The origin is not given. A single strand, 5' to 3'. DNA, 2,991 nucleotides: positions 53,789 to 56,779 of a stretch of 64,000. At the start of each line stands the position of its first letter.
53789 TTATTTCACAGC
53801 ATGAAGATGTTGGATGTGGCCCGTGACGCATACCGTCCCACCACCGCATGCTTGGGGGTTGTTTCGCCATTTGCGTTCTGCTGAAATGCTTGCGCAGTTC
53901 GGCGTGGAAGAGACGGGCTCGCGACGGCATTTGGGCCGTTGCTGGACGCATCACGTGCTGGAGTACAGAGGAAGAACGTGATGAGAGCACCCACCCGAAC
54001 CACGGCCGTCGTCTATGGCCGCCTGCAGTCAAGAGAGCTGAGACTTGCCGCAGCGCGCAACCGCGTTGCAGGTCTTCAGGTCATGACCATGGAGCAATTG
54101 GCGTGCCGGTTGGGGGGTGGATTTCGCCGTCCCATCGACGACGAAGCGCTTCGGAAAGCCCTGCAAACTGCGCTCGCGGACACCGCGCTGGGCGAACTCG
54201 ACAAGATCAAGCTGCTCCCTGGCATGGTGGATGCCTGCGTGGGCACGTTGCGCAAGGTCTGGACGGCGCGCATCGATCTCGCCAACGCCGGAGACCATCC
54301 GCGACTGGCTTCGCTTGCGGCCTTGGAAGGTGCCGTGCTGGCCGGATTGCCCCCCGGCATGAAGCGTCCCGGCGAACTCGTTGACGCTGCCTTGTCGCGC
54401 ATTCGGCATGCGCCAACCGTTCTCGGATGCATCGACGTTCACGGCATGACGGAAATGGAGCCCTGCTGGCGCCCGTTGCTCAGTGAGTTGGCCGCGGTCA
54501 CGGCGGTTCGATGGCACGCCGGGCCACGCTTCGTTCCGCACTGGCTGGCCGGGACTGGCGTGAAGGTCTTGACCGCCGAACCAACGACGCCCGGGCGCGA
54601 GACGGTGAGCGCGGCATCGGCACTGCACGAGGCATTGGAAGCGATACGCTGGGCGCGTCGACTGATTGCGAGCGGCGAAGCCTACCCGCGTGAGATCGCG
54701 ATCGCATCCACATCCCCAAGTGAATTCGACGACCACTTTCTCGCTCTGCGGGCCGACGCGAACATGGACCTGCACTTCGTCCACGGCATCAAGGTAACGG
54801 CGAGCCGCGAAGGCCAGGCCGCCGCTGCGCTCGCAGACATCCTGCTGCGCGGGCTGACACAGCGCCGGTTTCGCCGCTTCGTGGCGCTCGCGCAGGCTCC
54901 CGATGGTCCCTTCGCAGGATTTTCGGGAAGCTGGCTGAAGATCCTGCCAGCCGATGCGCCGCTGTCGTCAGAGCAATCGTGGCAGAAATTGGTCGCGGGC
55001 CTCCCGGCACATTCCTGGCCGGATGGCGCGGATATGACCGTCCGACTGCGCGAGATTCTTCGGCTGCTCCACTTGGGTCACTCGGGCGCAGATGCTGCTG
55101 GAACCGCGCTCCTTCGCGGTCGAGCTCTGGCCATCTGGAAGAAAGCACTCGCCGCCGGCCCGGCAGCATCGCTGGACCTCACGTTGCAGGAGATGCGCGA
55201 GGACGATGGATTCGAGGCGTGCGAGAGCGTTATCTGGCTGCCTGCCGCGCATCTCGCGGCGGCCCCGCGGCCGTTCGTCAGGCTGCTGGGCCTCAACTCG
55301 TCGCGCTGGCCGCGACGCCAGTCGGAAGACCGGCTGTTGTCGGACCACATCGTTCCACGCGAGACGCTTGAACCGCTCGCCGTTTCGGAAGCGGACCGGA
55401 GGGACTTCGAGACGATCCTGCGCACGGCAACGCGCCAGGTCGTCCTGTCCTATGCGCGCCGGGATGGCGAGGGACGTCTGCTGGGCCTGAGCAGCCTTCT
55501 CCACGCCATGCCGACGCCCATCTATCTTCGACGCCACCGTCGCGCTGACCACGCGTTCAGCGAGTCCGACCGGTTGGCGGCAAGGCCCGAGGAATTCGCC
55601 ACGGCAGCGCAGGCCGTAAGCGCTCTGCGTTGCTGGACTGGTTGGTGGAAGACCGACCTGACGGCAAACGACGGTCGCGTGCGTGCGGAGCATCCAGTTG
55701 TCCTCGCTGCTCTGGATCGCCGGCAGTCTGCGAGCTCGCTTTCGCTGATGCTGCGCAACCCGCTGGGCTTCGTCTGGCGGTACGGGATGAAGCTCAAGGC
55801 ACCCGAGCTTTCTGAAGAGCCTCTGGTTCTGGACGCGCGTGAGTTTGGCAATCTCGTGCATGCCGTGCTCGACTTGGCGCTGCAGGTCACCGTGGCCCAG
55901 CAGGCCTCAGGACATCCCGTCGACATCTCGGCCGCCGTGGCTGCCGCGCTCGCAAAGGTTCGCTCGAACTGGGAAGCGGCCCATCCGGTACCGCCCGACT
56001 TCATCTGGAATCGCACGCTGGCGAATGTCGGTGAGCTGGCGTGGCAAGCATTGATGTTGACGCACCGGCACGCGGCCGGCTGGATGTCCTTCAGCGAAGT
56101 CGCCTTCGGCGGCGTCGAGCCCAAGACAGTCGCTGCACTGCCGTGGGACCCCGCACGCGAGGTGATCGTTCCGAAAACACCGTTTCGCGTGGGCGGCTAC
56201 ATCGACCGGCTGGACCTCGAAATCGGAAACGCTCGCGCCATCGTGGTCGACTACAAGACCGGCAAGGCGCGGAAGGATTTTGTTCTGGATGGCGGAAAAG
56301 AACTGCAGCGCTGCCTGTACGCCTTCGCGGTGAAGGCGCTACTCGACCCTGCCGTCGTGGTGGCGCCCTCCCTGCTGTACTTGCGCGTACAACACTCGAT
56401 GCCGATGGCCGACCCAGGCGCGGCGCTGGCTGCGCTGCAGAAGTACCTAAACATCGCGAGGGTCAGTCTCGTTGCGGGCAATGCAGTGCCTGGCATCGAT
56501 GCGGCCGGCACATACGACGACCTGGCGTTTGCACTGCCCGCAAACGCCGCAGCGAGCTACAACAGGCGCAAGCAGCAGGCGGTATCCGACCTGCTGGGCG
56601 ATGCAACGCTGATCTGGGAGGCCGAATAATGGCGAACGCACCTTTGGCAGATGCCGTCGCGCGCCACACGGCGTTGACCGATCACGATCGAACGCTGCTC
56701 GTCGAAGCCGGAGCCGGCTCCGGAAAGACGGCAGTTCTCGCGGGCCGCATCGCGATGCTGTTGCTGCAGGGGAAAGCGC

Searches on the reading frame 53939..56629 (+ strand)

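Call 8: search_protein_families(library=pfam, proteins=[window:53939-56629:+], max_evalue=0.001)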
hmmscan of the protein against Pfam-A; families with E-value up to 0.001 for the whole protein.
window:53939-56629:+ (896 aa): 1 family
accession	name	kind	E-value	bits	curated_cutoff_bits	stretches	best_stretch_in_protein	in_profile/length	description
PF12705.13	PDDEXK_1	-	9.2e-22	78.6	22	1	597-821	3-192/247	PD-(D/E)XK nuclease superfamily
